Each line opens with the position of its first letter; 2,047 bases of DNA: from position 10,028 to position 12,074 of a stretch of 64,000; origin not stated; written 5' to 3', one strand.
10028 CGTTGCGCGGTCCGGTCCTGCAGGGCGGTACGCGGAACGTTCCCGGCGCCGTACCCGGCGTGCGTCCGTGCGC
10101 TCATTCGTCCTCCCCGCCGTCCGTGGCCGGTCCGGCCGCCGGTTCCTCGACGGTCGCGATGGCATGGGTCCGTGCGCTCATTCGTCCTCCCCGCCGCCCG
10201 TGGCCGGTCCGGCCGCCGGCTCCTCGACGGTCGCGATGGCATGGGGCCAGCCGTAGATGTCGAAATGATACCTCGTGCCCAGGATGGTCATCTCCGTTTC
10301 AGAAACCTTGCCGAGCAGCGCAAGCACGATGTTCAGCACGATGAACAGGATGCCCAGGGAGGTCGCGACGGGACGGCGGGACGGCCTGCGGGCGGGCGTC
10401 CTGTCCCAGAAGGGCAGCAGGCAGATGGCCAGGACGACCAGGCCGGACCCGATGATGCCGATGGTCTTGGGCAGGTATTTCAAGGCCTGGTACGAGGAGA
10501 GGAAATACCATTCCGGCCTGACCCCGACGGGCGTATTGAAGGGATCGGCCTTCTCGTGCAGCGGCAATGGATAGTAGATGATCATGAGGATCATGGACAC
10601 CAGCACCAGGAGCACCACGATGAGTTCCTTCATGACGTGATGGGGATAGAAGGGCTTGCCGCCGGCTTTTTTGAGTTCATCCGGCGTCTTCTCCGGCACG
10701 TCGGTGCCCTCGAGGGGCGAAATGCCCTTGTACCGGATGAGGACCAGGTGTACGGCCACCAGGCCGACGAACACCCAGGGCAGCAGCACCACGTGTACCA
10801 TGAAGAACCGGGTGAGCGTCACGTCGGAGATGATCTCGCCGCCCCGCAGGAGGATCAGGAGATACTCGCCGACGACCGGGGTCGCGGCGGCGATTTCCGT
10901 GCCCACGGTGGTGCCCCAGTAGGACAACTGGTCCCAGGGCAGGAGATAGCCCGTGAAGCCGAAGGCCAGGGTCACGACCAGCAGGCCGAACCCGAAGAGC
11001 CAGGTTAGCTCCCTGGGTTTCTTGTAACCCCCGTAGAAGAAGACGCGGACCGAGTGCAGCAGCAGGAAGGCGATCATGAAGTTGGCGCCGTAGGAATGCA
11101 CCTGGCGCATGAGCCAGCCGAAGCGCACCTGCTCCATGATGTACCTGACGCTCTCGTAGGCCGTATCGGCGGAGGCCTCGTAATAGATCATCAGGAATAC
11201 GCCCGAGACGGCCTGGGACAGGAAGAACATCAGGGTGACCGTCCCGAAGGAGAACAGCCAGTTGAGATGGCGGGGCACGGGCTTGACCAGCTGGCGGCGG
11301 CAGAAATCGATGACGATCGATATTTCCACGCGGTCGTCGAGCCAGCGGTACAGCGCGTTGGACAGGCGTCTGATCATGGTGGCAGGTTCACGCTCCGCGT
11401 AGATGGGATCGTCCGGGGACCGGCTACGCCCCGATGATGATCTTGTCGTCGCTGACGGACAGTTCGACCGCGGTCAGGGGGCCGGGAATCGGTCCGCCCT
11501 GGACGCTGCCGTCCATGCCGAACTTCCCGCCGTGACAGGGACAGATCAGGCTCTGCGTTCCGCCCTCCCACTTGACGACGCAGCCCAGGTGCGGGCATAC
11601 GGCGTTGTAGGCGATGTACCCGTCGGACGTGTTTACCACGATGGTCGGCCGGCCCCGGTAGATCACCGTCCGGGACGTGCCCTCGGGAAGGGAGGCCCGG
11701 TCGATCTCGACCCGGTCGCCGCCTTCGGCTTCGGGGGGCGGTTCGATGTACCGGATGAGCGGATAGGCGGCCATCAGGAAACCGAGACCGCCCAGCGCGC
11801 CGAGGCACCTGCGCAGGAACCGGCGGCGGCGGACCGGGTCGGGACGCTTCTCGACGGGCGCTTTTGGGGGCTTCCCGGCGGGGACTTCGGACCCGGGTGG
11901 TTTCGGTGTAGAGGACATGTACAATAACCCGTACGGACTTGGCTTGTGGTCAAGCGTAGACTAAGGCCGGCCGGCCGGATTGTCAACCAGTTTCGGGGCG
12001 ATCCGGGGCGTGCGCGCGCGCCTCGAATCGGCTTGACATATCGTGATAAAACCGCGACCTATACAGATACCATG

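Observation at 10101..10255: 77-bp tandem duplication at the cytochrome b / cytochrome c junction creating a 26-codon mini-ORF with preserved ATGA coupling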

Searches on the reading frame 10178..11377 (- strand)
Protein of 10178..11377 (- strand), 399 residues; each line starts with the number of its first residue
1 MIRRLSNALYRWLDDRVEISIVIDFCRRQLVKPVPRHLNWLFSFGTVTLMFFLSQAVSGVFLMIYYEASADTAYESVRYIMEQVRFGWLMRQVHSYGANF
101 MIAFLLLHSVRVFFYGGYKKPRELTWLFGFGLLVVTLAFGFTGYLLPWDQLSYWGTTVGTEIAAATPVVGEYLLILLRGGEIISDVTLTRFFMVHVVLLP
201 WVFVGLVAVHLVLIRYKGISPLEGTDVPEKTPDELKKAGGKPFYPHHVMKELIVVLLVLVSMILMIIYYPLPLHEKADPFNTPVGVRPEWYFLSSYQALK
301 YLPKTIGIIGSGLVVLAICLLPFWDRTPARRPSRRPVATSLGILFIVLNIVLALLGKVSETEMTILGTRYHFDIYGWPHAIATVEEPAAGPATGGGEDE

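Call 6: search_protein_families(library=pfam, proteins=[window:10178-11377:-], max_evalue=0.01)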
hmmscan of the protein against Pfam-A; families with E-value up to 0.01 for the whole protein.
window:10178-11377:- (399 aa): 4 families
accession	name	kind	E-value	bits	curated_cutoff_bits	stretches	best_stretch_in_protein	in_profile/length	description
PF00033.24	Cytochrome_B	-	4.2e-56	190.2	27.2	1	32-218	4-189/189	Cytochrome b/b6/petB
PF13631.11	Cytochrom_B_N_2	-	1e-45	156.2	27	1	100-273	2-166/169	Cytochrome b(N-terminal)/b6/petB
PF00032.22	Cytochrom_B_C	-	5.2e-17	62.4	20.7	1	276-368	1-94/102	Cytochrome b(C-terminal)/b6/petD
PF01292.26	Ni_hydr_CYTB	-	0.0035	17.6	30.1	1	37-118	96-168/179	Prokaryotic cytochrome b561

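Call 8: find_encoding_contigs(protein=window:10178-11377:-, flank=3000, max_places=10)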
Protein window:10178-11377:- (399 aa): 3 contigs read that carry it; 2 places shown.
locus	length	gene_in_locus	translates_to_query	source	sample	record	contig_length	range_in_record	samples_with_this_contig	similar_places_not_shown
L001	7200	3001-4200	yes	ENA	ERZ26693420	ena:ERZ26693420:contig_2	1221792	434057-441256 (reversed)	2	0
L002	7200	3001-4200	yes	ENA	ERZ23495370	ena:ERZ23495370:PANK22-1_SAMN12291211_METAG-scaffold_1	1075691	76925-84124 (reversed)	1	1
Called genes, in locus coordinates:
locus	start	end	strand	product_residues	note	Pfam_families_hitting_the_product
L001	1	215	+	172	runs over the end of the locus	PF01042:Ribonuc_L-PSP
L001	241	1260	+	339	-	PF01408:GFO_IDH_MocA, PF02894:GFO_IDH_MocA_C, PF22725:GFO_IDH_MocA_C3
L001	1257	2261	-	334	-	PF19867:DUF6340 (weak), PF13176:TPR_7 (faint), PF03704:BTAD (weak), PF07719:TPR_2 (faint), PF13428:TPR_14 (faint), PF13432:TPR_16 (weak), PF14559:TPR_19 (weak)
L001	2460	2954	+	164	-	PF00355:Rieske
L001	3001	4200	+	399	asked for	PF00033:Cytochrome_B, PF13631:Cytochrom_B_N_2, PF00032:Cytochrom_B_C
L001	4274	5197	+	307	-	PF09699:Paired_CXXCH_1 (faint), PF14522:Cytochrome_C7 (faint)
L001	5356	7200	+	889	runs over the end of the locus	PF02585:PIG-L, PF10633:NPCBM_assoc (weak)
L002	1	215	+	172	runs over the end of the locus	PF01042:Ribonuc_L-PSP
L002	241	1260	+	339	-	PF01408:GFO_IDH_MocA, PF02894:GFO_IDH_MocA_C, PF22725:GFO_IDH_MocA_C3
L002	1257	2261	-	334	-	PF19867:DUF6340 (weak), PF13176:TPR_7 (faint), PF03704:BTAD (weak), PF07719:TPR_2 (faint), PF13428:TPR_14 (faint), PF13432:TPR_16 (weak), PF14559:TPR_19 (weak)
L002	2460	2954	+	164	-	PF00355:Rieske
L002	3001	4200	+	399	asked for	PF00033:Cytochrome_B, PF13631:Cytochrom_B_N_2, PF00032:Cytochrom_B_C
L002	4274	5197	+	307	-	PF09699:Paired_CXXCH_1 (faint), PF14522:Cytochrome_C7 (faint)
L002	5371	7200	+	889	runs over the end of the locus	PF02585:PIG-L, PF10633:NPCBM_assoc (weak)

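Call 12: find_related_loci(query=window:10178-11377:-, collection=genome_contigs, flank=3000)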
Query window:10178-11377:- (399 aa) in genome_contigs; peptide patterns used: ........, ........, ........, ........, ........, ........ (x = any residue, [..] = any of these).
599 stretches matched a pattern (row limit reached: there are more); 582 encode a relative of the query (tblastn E <= 1e-3); the best 80 are kept; 79 distinct loci.
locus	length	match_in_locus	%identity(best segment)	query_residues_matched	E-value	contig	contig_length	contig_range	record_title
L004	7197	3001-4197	94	1-399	0e+0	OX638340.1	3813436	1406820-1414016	MAG: uncultured Gemmatimonadota bacterium isolate 6ed59a95-0d5b-4630-9937-108f2708d2fb genome assembly, chromosome: 1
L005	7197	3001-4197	92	1-399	0e+0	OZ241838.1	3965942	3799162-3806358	MAG: bacterium isolate 834f4656-8c40-439b-be50-31c876aeaf38 genome assembly, chromosome: 1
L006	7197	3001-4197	92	1-399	0e+0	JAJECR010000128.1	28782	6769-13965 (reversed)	MAG: Candidatus Latescibacterota bacterium isolate jk18xAbins.29 k141_41417, whole genome shotgun sequence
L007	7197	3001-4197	90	1-399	0e+0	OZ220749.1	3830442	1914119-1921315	MAG: bacterium isolate 072a604d-d951-4d4f-bb27-b5f30d89a258 genome assembly, chromosome: 1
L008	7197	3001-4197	90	1-399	0e+0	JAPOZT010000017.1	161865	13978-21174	MAG: Gemmatimonadetes bacterium isolate IRC1_bin_16 NODE_82_length_161865_cov_21.7437, whole genome shotgun sequence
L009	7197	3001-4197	89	1-399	0e+0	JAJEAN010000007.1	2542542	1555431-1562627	MAG: Candidatus Latescibacterota bacterium isolate jk18x7bins.54 k141_2599900, whole genome shotgun sequence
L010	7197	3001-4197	90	1-397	0e+0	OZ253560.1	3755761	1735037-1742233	MAG: bacterium isolate 97c2cdc3-07c5-4390-9168-6b920e0bec44 genome assembly, chromosome: 1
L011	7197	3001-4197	89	1-399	0e+0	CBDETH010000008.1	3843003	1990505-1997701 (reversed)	MAG: bacterium isolate a37c322d-fd18-4de0-acdf-9ec38001f2fc genome assembly, contig: contig_8, whole genome shotgun sequ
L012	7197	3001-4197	89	1-399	0e+0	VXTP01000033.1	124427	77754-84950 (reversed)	MAG: Gemmatimonadetes bacterium isolate SB0665_bin_8 NODE_95_length_124427_cov_13.653033, whole genome shotgun sequence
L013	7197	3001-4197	91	1-399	0e+0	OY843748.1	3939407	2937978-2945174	MAG: bacterium isolate 9408d56b-0626-48ff-8cc4-40385ffb9045 genome assembly, chromosome: 1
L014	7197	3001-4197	90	1-397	0e+0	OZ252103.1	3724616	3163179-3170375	MAG: bacterium isolate 8b9b2d7a-c40d-4f90-8ad6-3455a0001c0c genome assembly, chromosome: 1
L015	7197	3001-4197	89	1-399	0e+0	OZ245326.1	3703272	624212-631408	MAG: bacterium isolate 5c86cc85-80a8-49d9-b8ce-0f4659ada66a genome assembly, chromosome: 1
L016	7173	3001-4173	89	1-391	0e+0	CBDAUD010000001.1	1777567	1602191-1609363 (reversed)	MAG: bacterium isolate 878a0cea-2b96-4014-b147-88fee9e3d867 genome assembly, contig: contig_1, whole genome shotgun sequ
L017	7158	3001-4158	84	1-386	0e+0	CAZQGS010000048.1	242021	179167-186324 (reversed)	MAG TPA_asm: uncultured Gemmatimonadota bacterium isolate SRP092796_co1_140 genome assembly, contig: k141_6659528, whole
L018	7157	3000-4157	72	1-386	0e+0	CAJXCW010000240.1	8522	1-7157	TPA_asm: uncultured bacterium isolate ERR599008_bin.45_MetaBAT_v2.12.1_MAG genome assembly, contig: NODE_9818_length_852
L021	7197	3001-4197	90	1-399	0e+0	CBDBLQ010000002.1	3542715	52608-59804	MAG: bacterium isolate 7e3eab2d-bf14-4947-a8f9-fc6ddb354d52 genome assembly, contig: contig_2, whole genome shotgun sequ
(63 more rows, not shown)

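Call 17: list_cluster_members(proteins=[window:10178-11377:-, window:9208-10104:-])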
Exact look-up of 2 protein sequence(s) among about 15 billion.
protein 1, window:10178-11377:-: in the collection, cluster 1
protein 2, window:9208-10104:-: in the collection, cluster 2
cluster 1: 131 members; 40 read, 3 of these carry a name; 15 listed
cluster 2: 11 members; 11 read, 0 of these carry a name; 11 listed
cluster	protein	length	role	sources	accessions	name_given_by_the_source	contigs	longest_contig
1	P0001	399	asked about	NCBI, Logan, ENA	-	-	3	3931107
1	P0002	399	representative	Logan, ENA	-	-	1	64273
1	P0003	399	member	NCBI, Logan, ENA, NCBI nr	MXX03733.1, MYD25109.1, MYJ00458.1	MAG: cytochrome bc complex cytochrome b subunit [Gemmatimonadetes bacterium] | cytochrome bc complex cytochrome b subunit [Gemmatimonadota bacterium]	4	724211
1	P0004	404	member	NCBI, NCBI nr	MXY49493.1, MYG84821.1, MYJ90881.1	MAG: cytochrome bc complex cytochrome b subunit [Gemmatimonadetes bacterium] | cytochrome bc complex cytochrome b subunit [Gemmatimonadota bacterium]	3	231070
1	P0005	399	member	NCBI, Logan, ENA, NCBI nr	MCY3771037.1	MAG: cytochrome bc complex cytochrome b subunit [Gemmatimonadetes bacterium] | cytochrome bc complex cytochrome b subunit [Gemmatimonadota bacterium]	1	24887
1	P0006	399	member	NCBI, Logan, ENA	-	-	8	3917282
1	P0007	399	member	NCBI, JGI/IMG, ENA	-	-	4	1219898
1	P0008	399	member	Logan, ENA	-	-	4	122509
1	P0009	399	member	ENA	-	-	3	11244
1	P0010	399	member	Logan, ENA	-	-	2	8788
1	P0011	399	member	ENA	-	-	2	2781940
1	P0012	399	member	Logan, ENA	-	-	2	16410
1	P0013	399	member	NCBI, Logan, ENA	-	-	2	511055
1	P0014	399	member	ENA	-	-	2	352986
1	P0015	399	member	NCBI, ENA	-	-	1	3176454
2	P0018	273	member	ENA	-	-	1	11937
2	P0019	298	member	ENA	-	-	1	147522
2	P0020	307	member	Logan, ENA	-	-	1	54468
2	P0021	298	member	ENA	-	-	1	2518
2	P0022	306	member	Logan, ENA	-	-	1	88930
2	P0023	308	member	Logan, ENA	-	-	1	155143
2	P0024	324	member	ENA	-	-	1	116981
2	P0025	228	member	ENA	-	-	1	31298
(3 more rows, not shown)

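Call 19: find_encoding_contigs(protein=P0024, flank=1500, max_places=4)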
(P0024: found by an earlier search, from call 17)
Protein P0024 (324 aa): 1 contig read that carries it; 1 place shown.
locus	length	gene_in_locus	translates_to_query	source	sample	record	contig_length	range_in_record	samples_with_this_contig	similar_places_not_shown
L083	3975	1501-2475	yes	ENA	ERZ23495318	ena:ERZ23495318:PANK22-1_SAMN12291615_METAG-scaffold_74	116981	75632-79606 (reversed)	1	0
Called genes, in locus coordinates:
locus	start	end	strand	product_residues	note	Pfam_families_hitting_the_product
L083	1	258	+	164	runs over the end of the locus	PF00355:Rieske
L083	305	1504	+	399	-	PF00033:Cytochrome_B, PF13631:Cytochrom_B_N_2, PF00032:Cytochrom_B_C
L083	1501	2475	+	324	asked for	PF09699:Paired_CXXCH_1 (faint), PF14522:Cytochrome_C7 (faint)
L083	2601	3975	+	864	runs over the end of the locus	PF02585:PIG-L, PF10633:NPCBM_assoc (faint)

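Call 20: find_encoding_contigs(protein=P0019, flank=1500, max_places=4)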
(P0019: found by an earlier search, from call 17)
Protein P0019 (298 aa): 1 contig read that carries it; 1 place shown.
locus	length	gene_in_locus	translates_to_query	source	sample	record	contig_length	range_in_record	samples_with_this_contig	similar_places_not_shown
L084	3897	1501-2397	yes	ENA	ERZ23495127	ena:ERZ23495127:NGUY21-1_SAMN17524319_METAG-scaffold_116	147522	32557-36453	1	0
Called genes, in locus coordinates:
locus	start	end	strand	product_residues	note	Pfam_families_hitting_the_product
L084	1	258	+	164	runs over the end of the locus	PF00355:Rieske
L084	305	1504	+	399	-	PF00033:Cytochrome_B, PF13631:Cytochrom_B_N_2, PF00032:Cytochrom_B_C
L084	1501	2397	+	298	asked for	PF09699:Paired_CXXCH_1 (faint), PF14522:Cytochrome_C7 (faint)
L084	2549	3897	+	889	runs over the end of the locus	PF02585:PIG-L, PF10633:NPCBM_assoc (weak)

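Call 21: find_encoding_contigs(protein=P0020, flank=1500, max_places=4)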
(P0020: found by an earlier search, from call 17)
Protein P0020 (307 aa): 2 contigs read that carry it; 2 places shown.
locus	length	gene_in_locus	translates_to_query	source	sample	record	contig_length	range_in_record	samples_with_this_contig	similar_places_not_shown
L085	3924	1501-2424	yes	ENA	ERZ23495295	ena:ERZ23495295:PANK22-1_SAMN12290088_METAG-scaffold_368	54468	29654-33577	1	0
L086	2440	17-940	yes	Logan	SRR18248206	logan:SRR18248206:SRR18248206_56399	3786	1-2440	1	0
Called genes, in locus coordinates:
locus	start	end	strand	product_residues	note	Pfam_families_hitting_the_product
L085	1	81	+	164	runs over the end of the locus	PF00355:Rieske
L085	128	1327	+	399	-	PF00033:Cytochrome_B, PF13631:Cytochrom_B_N_2, PF00032:Cytochrom_B_C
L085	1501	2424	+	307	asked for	PF09699:Paired_CXXCH_1 (faint), PF14522:Cytochrome_C7 (faint)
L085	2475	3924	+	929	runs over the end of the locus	PF02585:PIG-L, PF10633:NPCBM_assoc (faint)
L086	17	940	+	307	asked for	PF09699:Paired_CXXCH_1 (faint), PF14522:Cytochrome_C7 (faint)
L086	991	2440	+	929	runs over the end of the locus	PF02585:PIG-L, PF10633:NPCBM_assoc (faint)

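Call 22: find_encoding_contigs(protein=P0022, flank=1500, max_places=4)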
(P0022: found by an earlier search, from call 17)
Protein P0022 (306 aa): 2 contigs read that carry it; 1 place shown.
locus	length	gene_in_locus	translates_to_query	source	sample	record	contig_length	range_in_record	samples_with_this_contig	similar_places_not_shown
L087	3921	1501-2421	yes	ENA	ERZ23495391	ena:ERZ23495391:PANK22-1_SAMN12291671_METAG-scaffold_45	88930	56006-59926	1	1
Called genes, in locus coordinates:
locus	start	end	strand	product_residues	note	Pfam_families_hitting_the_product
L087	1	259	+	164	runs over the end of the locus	PF00355:Rieske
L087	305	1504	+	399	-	PF00033:Cytochrome_B, PF13631:Cytochrom_B_N_2, PF00032:Cytochrom_B_C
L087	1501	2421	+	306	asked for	PF09699:Paired_CXXCH_1 (faint), PF14522:Cytochrome_C7 (faint), PF14537:Cytochrom_c3_2 (faint)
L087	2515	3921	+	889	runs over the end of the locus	PF02585:PIG-L, PF10633:NPCBM_assoc (weak)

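Call 23: find_encoding_contigs(protein=P0023, flank=1500, max_places=4)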
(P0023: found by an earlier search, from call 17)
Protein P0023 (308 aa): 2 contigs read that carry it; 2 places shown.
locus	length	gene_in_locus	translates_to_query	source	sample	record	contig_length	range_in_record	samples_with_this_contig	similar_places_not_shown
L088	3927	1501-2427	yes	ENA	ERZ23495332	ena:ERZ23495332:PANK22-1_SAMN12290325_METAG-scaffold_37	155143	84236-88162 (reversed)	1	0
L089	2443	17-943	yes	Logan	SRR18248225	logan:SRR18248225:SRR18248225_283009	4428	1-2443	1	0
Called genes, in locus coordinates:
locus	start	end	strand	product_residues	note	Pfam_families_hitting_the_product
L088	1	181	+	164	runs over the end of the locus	PF00355:Rieske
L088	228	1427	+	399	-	PF00033:Cytochrome_B, PF13631:Cytochrom_B_N_2, PF00032:Cytochrom_B_C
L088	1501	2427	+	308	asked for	PF09699:Paired_CXXCH_1 (faint), PF14522:Cytochrome_C7 (faint)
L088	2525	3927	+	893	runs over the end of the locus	PF02585:PIG-L, PF10633:NPCBM_assoc (weak)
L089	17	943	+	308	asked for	PF09699:Paired_CXXCH_1 (faint), PF14522:Cytochrome_C7 (faint)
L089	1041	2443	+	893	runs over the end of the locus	PF02585:PIG-L, PF10633:NPCBM_assoc (weak)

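Call 24: find_encoding_contigs(protein=P0018, flank=1500, max_places=4)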
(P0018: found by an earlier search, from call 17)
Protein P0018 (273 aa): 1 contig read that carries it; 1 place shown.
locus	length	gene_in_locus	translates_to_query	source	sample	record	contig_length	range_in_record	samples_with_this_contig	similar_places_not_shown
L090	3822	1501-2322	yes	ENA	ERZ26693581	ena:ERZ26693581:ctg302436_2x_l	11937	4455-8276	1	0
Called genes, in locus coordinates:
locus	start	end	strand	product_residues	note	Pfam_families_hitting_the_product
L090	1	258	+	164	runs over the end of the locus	PF00355:Rieske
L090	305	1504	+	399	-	PF00033:Cytochrome_B, PF13631:Cytochrom_B_N_2, PF00032:Cytochrom_B_C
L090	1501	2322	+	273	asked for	PF09699:Paired_CXXCH_1 (faint), PF14522:Cytochrome_C7 (faint)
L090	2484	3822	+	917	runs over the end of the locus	PF02585:PIG-L, PF10633:NPCBM_assoc (faint)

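Call 25: find_encoding_contigs(protein=P0025, flank=1500, max_places=4)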
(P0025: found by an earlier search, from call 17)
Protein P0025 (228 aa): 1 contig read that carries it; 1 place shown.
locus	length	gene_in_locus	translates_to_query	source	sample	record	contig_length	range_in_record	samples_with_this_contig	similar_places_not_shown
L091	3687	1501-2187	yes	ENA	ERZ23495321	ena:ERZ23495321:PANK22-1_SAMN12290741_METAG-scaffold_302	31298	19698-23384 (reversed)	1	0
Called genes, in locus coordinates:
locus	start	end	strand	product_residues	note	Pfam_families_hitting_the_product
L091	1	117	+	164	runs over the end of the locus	PF00355:Rieske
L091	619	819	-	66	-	-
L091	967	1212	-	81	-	-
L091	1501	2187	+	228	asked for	PF14522:Cytochrome_C7 (faint), PF09699:Paired_CXXCH_1 (faint)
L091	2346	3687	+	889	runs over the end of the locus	PF02585:PIG-L, PF10633:NPCBM_assoc (weak)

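Call 26: find_encoding_contigs(protein=P0021, flank=1500, max_places=4)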
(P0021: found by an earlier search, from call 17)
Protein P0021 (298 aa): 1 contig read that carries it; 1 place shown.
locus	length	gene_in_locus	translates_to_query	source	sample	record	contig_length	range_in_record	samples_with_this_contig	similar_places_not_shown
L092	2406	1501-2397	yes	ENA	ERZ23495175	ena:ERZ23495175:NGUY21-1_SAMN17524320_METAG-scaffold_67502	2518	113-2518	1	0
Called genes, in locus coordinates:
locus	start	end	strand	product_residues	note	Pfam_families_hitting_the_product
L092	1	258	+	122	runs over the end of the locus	?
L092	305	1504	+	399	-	PF00033:Cytochrome_B, PF13631:Cytochrom_B_N_2, PF00032:Cytochrom_B_C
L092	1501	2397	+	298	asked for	PF09699:Paired_CXXCH_1 (faint), PF14522:Cytochrome_C7 (faint)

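Call 41: find_related_loci(query=window:10178-11377:-, collection=metagenome_contigs, flank=1500)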
Query window:10178-11377:- (399 aa) in metagenome_contigs; peptide patterns used: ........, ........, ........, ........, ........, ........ (x = any residue, [..] = any of these).
600 stretches matched a pattern (row limit reached: there are more); 577 encode a relative of the query (tblastn E <= 1e-3); the best 80 are kept; 80 distinct loci.
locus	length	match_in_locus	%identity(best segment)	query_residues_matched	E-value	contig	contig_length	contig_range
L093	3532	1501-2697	94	1-399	0e+0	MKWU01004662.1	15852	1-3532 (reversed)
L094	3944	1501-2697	94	1-399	0e+0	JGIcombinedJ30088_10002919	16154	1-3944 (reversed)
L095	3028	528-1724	90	1-399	0e+0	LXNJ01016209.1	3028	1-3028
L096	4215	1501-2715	69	1-399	0e+0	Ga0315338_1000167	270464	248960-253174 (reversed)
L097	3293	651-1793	48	5-379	8e-121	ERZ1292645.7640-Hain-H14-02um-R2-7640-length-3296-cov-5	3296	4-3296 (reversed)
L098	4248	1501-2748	42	2-399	7e-97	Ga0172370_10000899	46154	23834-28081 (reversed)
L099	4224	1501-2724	42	9-399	4e-95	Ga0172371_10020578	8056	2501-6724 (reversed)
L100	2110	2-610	70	190-393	3e-94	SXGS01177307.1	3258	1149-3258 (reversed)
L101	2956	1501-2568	40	4-351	1e-82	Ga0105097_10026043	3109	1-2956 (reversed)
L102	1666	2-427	89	245-386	3e-85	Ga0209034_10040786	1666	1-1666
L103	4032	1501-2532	42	12-359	3e-77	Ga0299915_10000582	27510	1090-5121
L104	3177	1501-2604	40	12-369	3e-76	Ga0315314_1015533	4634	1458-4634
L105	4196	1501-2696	50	9-386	2e-68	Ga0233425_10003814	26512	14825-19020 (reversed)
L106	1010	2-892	43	113-396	5e-71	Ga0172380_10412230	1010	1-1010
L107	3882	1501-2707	47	9-382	6e-102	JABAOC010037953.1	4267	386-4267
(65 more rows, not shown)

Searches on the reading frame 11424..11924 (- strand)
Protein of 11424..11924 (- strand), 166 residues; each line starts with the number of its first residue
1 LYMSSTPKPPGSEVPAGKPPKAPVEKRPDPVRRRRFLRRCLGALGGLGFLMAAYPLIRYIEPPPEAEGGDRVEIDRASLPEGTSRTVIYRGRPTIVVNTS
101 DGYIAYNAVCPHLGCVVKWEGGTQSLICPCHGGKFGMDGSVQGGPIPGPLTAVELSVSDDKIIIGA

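Call 6: search_protein_families(library=pfam, proteins=[window:11424-11924:-], max_evalue=0.01)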
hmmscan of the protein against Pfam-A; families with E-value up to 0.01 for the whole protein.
window:11424-11924:- (166 aa): 1 family
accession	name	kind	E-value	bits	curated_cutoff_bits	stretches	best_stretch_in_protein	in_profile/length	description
PF00355.32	Rieske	-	8.9e-13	48.4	20.3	1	77-151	9-85/88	Rieske [2Fe-2S] domain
